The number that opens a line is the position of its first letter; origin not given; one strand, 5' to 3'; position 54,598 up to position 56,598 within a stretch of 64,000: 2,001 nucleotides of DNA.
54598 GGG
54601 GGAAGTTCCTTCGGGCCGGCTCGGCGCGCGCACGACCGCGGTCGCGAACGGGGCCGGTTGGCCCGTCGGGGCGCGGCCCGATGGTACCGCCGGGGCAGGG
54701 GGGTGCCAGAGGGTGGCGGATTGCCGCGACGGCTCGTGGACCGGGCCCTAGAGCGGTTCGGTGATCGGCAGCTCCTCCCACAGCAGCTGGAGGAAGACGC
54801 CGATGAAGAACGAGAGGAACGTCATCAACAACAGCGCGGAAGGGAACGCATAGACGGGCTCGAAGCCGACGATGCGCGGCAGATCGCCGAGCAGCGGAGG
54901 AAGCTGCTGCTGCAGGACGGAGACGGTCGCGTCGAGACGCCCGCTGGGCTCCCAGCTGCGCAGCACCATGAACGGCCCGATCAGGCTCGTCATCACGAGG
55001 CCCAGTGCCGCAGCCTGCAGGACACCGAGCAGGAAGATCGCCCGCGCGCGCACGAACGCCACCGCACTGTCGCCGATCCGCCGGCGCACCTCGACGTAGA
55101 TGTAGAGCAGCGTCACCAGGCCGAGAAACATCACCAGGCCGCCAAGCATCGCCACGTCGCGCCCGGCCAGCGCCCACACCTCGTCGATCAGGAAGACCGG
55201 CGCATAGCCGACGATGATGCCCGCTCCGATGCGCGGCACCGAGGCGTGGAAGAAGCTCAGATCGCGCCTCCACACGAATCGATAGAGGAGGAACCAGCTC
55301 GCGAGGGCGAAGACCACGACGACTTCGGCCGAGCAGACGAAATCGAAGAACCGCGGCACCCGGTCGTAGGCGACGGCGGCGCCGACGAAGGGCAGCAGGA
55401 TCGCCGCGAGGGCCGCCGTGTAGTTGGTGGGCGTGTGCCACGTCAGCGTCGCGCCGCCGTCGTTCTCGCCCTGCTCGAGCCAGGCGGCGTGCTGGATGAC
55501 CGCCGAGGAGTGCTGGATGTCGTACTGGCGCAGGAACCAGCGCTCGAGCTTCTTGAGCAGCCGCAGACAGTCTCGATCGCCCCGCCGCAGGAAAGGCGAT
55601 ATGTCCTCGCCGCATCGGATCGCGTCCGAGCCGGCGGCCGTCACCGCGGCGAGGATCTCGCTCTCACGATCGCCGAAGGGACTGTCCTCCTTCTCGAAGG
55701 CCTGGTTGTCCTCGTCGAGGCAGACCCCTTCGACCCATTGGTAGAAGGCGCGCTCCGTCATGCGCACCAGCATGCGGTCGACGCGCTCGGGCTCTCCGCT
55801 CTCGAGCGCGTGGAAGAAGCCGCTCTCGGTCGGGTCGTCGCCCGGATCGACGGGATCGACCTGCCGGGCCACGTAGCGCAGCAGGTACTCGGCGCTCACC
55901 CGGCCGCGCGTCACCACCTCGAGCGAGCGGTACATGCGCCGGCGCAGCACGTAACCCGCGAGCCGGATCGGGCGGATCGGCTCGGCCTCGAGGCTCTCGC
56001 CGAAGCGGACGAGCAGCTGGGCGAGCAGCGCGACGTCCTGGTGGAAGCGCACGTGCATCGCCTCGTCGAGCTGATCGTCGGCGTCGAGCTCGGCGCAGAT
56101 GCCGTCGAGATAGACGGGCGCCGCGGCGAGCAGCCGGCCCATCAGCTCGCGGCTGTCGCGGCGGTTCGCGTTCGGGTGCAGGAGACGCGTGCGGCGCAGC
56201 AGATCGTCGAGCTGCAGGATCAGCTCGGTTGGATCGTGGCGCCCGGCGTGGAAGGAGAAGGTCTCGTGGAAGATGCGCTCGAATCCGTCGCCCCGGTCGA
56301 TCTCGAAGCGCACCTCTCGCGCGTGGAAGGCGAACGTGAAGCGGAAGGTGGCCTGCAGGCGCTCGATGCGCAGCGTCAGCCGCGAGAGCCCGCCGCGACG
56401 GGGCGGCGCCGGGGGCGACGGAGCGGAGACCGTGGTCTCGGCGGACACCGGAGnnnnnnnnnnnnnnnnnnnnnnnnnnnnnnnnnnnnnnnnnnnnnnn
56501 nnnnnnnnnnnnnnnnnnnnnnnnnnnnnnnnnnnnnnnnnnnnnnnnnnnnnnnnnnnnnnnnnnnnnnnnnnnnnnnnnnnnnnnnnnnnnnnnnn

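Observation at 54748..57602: Response regulator with no recognisable output domain, followed 5 nt later by a 566-aa membrane protein of unknown family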

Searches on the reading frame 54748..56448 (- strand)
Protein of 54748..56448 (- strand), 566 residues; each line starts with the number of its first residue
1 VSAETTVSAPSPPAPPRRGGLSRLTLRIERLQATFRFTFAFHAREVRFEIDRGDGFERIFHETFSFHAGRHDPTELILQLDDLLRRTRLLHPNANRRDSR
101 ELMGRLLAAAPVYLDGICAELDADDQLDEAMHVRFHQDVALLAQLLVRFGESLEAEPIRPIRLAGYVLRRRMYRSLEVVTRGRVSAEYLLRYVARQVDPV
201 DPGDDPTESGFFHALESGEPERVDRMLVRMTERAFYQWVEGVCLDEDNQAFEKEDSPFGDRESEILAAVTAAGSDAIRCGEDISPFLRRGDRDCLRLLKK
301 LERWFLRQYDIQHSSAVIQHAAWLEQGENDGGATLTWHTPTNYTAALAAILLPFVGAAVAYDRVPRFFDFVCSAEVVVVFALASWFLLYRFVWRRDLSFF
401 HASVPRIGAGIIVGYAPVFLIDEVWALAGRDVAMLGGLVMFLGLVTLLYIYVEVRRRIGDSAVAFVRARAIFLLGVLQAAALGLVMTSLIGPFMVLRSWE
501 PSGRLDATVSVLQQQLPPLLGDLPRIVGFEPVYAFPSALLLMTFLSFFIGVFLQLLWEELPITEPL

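Call 6: search_protein_families(library=pfam, proteins=[window:54748-56448:-], max_evalue=1)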
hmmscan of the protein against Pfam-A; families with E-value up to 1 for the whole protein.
window:54748-56448:- (566 aa): 3 families
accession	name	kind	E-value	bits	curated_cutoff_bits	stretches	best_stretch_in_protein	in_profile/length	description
PF18934.5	DUF5682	-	0.028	13.2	26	1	66-155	489-571/727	Family of unknown function (DUF5682)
PF17676.7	Peptidase_S66C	-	0.26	12.4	23.7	1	214-268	31-84/120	LD-carboxypeptidase C-terminal domain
PF04756.19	OST3_OST6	-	0.3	10.9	27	1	308-387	117-194/294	OST3 / OST6 family, transporter family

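Call 7: search_protein_families(library=ncbifam, proteins=[window:54748-56448:-], max_evalue=1)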
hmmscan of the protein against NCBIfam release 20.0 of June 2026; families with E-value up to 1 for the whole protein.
window:54748-56448:- (566 aa): 0 families

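Call 8: find_homologous_proteins(query=window:54748-56448:-)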
Query window:54748-56448:- (566 aa): 838 proteins with E <= 0.001 among 8000 candidates; the best 120 are listed.
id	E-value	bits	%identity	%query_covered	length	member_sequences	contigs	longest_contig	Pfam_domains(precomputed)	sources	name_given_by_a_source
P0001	0.0e+0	1267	100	100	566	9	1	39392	-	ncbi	-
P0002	9.3e-288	974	80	97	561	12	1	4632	-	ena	-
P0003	9.4e-282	954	78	97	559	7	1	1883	-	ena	-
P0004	4.0e-280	948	76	98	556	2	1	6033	-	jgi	-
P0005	1.1e-276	937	77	95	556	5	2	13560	-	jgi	jgi:hypothetical protein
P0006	1.5e-274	930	74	97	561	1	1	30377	-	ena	-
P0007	1.0e-271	921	78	91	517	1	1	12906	-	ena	-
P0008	4.6e-270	915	78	92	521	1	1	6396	-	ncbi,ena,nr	ncbi:MAG TPA: hypothetical protein VJP77_03330 [Planctomycetota bacterium]|nr:hypothetical protein [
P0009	3.8e-258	876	76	92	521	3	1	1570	-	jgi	jgi:hypothetical protein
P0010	4.7e-246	836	69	97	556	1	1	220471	-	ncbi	-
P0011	2.4e-238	810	65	99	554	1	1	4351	-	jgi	jgi:hypothetical protein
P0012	8.7e-238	809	66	99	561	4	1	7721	-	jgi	jgi:hypothetical protein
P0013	2.9e-236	804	66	98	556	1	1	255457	-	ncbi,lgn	-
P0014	5.9e-234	796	64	100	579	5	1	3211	-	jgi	jgi:hypothetical protein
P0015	8.4e-234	795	65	98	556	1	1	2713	-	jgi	-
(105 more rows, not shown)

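Call 10: find_related_loci(query=window:54748-56448:-, collection=genome_contigs, flank=8000)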
Query window:54748-56448:- (566 aa) in genome_contigs; peptide patterns used: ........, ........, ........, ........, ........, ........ (x = any residue, [..] = any of these).
211 stretches matched a pattern; 130 encode a relative of the query (tblastn E <= 1e-3); the best 80 are kept; 80 distinct loci.
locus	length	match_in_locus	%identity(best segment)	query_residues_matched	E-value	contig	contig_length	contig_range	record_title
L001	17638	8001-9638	80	21-566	0e+0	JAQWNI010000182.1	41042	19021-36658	MAG: Myxococcota bacterium isolate cluster2_bin.176 k141_2409423, whole genome shotgun sequence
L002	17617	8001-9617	76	28-566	0e+0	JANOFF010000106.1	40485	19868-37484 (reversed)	MAG: bacterium isolate SOY_65_concoct_162_sub SOY_65_k141_648620, whole genome shotgun sequence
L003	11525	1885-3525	80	20-566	0e+0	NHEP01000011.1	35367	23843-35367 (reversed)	MAG: bacterium TMED88 isolate TMED88 MHASMcontig_361235, whole genome shotgun sequence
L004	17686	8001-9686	66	4-566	0e+0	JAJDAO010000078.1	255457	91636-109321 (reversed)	MAG: Deltaproteobacteria bacterium isolate OFTM73 OFTM73_77, whole genome shotgun sequence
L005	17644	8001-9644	65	19-566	0e+0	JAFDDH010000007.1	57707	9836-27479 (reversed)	MAG: Deltaproteobacteria bacterium isolate Meg19_02_Bin_79 Meg19_02_Bin_79_scaffold_207, whole genome shotgun sequence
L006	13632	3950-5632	62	8-566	0e+0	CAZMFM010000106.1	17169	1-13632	MAG TPA_asm: uncultured Spirochaetaceae bacterium isolate SRP128015_co1_44 genome assembly, contig: NODE_4726_length_171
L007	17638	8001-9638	65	21-566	0e+0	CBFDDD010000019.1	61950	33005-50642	MAG TPA_asm: uncultured Myxococcales bacterium isolate SRR26215691_binner13_Refined_41 genome assembly, contig: ERZ25073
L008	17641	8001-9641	62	20-566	0e+0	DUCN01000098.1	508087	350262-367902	MAG TPA_asm: Myxococcales bacterium isolate UWMA-0330 NODE_5_length_508087_cov_0.201483, whole genome shotgun sequence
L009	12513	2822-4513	62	3-566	0e+0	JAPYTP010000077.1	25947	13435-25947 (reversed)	MAG: Myxococcota bacterium isolate PW6.metabat2.187 PW6_2607_length_25947_cov_9.519736, whole genome shotgun sequence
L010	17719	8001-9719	62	2-566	0e+0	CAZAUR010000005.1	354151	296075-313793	MAG TPA_asm: uncultured Spirochaetaceae bacterium isolate binchicken_co46_630 genome assembly, contig: NODE_17_length_35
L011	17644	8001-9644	62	18-566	0e+0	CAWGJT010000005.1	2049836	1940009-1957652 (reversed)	MAG: uncultured delta proteobacterium isolate MFD05684.bin.2.192 genome assembly, contig: contig_12959, whole genome sho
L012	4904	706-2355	62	12-566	0e+0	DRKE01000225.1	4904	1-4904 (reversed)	MAG TPA_asm: Deltaproteobacteria bacterium isolate HyVt-433 HyVt-433_k145_265155, whole genome shotgun sequence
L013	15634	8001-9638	62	21-566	0e+0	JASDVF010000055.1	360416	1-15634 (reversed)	MAG: Myxococcota bacterium isolate P24860_114_MAG_114 P24860_114_S12_mspades_4_length_360416_cov_23, whole genome shotgu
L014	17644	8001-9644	61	19-566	0e+0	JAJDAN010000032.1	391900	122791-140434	MAG: Deltaproteobacteria bacterium isolate OFTM107 OFTM107_31, whole genome shotgun sequence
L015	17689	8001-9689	61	4-566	0e+0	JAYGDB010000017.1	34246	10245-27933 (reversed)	MAG: Myxococcota bacterium isolate OC6_3000m_MAG_334 OC6_3000m_contig_990881, whole genome shotgun sequence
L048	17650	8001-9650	56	9-566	0e+0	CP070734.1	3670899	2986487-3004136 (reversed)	MAG: Deltaproteobacteria bacterium isolate bin407 chromosome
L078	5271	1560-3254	50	2-566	2e-166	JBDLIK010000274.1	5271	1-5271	MAG: Myxococcota bacterium isolate MAG027 MAG027_285, whole genome shotgun sequence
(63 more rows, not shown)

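Call 21: search_solved_structures(query=A1, max_evalue=10)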
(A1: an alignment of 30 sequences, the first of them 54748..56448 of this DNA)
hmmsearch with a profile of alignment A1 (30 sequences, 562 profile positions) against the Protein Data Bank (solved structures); distinct sequences matched with E-value up to 10: 0.

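Call 25: predict_structure(alignment_id=A1)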
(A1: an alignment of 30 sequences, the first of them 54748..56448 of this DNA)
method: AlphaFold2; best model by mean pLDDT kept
length: 566 residues; sequences in the alignment: 30
mean_pLDDT: 85.3   pTM: 0.81
mean pLDDT of the five models: 85.3, 83.5, 82.5, 81.8, 81.7
residues with pLDDT >= 90: 285; 70-90: 224; 50-70: 28; < 50: 29
segments of 3 or more residues with pLDDT < 50: 1-18, 397-404, 564-566
pLDDT, mean of each block of 10 residues (from residue 1): 33 45 89 92 91 91 86 90 91 90 92 93 86 93 93 77 92 95 94 91 85 87 94 95 84 80 92 87 93 93 89 89 87 85 92 93 94 93 82 59 58 74 85 90 93 88 92 91 89 86 69 87 91 91 90 70 50
secondary structure, 60 per line:
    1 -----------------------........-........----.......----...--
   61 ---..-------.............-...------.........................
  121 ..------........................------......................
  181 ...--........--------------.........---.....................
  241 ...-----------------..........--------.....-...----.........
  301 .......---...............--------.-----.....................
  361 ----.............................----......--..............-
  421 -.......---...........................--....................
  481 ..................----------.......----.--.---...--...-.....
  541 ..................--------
elements in order: E24-28 E33-40 E45-51 E56-58 H73-85 H96-122 H129-152 H159-183 H186-193 H208-216 H220-243 H261-269 H292-307 H311-325 H340-360 H365-393 H398-403 H406-419 H422-428 H432-458 H461-498 H509-515 E527-529 E532-534 H536-558

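Call 27: search_protein_representatives(alignment_id=A1)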
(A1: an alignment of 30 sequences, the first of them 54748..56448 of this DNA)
Query: 30 sequences, 562 profile positions. Proteins with E-value up to 0.001 (for the whole library): 367; up to 1e-10: 168; up to 1e-30: 63. The best 150 are listed.
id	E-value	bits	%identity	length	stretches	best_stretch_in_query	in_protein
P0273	5.4e-210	715.0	-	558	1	10-562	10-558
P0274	9.5e-199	677.9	-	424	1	138-562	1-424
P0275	3.2e-169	580.4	-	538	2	10-339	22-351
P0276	9.4e-158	542.6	-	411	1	227-525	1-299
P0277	1.6e-128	446.1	-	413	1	25-426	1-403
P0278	2.7e-117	409.0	-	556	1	100-480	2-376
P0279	1.7e-112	393.2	-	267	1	294-562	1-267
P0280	5.6e-109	381.5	-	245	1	8-245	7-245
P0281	9.5e-106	370.9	-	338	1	18-348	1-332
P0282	1.0e-101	357.6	-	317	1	102-326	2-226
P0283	1.3e-94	334.1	-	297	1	350-562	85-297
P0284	3.2e-92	326.2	-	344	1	377-562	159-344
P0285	4.3e-89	315.9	-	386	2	178-356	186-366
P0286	2.9e-80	286.7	-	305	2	43-196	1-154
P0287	2.2e-77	277.2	-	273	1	263-498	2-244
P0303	2.8e-52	194.4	-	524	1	225-562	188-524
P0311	2.3e-46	174.8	-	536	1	225-562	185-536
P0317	7.4e-42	160.0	-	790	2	276-534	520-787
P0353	1.1e-23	100.0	-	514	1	294-562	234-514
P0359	6.9e-22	94.0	-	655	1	229-562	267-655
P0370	1.6e-19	86.2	-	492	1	292-562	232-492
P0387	1.9e-17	79.4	-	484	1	231-562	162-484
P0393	3.6e-16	75.1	-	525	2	383-562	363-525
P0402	5.2e-15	71.3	-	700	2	270-494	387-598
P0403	5.4e-15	71.3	-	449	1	249-562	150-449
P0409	1.7e-14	69.7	-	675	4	380-491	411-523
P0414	3.0e-14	68.8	-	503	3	395-562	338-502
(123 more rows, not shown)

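Call 28: search_protein_families(library=pfam, proteins=[P0303, P0311, P0317, P0353, P0359, P0370, P0387, P0402, P0409, P0414], max_evalue=0.01)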
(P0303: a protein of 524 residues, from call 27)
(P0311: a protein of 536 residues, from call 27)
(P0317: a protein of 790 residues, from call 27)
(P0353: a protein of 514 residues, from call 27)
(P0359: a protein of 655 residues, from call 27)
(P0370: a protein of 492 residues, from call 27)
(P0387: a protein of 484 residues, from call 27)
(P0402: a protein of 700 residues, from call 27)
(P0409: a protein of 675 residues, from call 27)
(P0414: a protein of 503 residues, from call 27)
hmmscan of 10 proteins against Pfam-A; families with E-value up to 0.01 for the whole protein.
P0303 (524 aa): 0 families

P0311 (536 aa): 0 families

P0317 (790 aa): 0 families

P0353 (514 aa): 0 families

P0359 (655 aa): 1 family
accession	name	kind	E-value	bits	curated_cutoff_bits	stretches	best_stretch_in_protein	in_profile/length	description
PF08775.15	ParB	-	8.9e-05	23.3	25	1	274-357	40-123/126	ParB family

P0370 (492 aa): 0 families

P0387 (484 aa): 0 families

P0402 (700 aa): 0 families

P0409 (675 aa): 0 families

P0414 (503 aa): 0 families

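Call 31: search_protein_families(library=padloc, proteins=[window:54748-56448:-, P0303, P0353, P0359, P0402, P0414, P0403], max_evalue=1)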
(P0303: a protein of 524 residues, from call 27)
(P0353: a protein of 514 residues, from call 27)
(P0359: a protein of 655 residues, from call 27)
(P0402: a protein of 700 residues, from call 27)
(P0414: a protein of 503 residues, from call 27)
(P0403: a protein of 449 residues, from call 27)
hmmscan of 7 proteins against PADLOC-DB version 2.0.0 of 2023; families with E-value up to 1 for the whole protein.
window:54748-56448:- (566 aa): 1 family
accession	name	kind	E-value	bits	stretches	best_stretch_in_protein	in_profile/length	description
PDLC01155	Mem_01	-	1.5e-05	22.4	2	538-566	403-431/440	Membrane protein (6TM) with a globular domain at N-terminus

P0303 (524 aa): 1 family
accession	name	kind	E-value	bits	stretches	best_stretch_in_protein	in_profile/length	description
PDLC01155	Mem_01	-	5.1e-07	27.2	1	370-523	292-430/440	Membrane protein (6TM) with a globular domain at N-terminus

P0353 (514 aa): 1 family
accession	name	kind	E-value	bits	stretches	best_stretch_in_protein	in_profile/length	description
PDLC01155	Mem_01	-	3.5e-14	50.8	1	305-514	242-431/440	Membrane protein (6TM) with a globular domain at N-terminus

P0359 (655 aa): 1 family
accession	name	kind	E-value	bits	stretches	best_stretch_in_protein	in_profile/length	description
PDLC01155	Mem_01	-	6e-11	40.1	2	627-655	403-431/440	Membrane protein (6TM) with a globular domain at N-terminus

P0402 (700 aa): 1 family
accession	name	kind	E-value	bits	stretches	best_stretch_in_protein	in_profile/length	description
PDLC01155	Mem_01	-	8e-07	26.5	2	397-592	205-379/440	Membrane protein (6TM) with a globular domain at N-terminus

P0414 (503 aa): 1 family
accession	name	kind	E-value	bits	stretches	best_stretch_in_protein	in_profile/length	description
PDLC01155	Mem_01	-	1.2e-09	35.8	1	170-502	142-431/440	Membrane protein (6TM) with a globular domain at N-terminus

P0403 (449 aa): 1 family
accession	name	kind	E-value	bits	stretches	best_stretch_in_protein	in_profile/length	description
PDLC01155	Mem_01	-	0.00019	18.7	1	186-446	205-428/440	Membrane protein (6TM) with a globular domain at N-terminus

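Call 40: find_encoding_contigs(protein=P0303, flank=6000, max_places=4)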
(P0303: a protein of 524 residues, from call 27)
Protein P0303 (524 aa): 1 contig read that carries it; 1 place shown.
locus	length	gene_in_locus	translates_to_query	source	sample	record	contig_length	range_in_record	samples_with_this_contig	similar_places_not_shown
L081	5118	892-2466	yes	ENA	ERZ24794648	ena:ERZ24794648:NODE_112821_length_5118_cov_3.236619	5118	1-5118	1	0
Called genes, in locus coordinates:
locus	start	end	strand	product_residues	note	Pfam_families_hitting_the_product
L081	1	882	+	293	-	?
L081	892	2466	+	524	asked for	-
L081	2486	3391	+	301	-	PF03547:Mem_trans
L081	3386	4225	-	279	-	PF16697:Yop-YscD_cpl, PF00498:FHA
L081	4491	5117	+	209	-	?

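Call 41: find_encoding_contigs(protein=P0353, flank=6000, max_places=4)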
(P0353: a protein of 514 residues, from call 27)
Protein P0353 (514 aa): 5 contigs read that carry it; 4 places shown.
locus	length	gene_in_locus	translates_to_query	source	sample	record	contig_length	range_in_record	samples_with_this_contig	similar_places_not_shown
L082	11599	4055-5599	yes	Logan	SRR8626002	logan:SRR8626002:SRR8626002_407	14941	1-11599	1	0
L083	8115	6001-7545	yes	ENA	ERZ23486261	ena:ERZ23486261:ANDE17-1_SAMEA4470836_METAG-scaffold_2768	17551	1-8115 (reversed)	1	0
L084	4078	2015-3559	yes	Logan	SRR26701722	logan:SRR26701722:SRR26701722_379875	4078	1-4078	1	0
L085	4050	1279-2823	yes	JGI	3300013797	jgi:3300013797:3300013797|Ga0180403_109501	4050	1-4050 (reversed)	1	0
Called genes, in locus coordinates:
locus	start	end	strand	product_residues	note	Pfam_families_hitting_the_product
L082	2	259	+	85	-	?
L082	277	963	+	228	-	PF03787:RAMPs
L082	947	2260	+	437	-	PF03787:RAMPs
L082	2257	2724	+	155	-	-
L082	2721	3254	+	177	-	PF27799:CRISPR-assoc_Csx19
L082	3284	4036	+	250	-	PF09623:Cas_NE0113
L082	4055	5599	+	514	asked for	-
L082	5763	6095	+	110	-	-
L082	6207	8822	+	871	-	-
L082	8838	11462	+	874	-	-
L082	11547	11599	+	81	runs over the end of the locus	-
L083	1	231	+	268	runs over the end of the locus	PF00575:S1, PF23459:S1_RRP5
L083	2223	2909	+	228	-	PF03787:RAMPs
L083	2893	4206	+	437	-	PF03787:RAMPs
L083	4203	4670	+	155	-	-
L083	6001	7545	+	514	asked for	-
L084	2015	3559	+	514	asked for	-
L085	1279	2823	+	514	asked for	-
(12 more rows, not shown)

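Call 43: find_encoding_contigs(protein=P0359, flank=6000, max_places=3)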
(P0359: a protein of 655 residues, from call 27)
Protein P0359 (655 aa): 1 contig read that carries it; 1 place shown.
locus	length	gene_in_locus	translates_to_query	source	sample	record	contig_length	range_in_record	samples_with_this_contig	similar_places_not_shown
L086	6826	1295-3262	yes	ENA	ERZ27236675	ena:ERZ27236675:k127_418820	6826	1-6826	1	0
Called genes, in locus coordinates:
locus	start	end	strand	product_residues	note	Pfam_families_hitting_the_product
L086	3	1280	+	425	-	?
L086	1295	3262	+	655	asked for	-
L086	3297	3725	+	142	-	-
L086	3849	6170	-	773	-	PF00270:DEAD, PF04851:ResIII (weak), PF00271:Helicase_C, PF22982:WHD_HRQ1, PF09369:MZB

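Call 44: find_encoding_contigs(protein=P0414, flank=6000, max_places=3)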
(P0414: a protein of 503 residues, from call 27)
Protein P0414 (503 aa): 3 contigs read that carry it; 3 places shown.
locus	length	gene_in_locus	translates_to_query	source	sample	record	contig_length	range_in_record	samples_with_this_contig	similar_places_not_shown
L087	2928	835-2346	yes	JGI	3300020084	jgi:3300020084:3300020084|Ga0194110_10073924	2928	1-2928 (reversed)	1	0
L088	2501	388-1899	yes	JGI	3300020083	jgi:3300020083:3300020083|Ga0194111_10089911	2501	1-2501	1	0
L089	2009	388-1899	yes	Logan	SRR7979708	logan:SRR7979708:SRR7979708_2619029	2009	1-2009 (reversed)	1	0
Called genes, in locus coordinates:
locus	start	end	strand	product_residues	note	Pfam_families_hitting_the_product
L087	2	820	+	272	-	?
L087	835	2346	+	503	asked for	-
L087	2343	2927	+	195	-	?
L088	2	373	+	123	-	?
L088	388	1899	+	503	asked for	-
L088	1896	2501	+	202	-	?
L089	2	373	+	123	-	?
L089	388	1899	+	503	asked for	-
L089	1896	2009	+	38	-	?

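Call 45: find_encoding_contigs(protein=P0402, flank=6000, max_places=3)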
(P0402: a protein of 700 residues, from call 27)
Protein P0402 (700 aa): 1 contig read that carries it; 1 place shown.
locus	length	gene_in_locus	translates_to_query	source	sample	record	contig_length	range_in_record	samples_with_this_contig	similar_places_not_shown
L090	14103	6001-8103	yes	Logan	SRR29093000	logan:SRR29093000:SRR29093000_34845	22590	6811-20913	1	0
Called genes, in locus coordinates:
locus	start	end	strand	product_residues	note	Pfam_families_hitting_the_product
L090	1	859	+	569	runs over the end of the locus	-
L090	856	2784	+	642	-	-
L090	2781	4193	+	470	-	PF00072:Response_reg, PF00158:Sigma54_activat, PF01078:Mg_chelatase (faint), PF14532:Sigma54_activ_2, PF00004:AAA (faint), PF07724:AAA_2, PF07728:AAA_5, PF25601:AAA_lid_14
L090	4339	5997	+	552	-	PF00072:Response_reg (faint)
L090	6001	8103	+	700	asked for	-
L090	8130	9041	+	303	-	PF01841:Transglut_core, PF04473:DUF553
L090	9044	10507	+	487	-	PF00092:VWA, PF13519:VWA_2 (weak)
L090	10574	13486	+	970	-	PF13809:Tubulin_2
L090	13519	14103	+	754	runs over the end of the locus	?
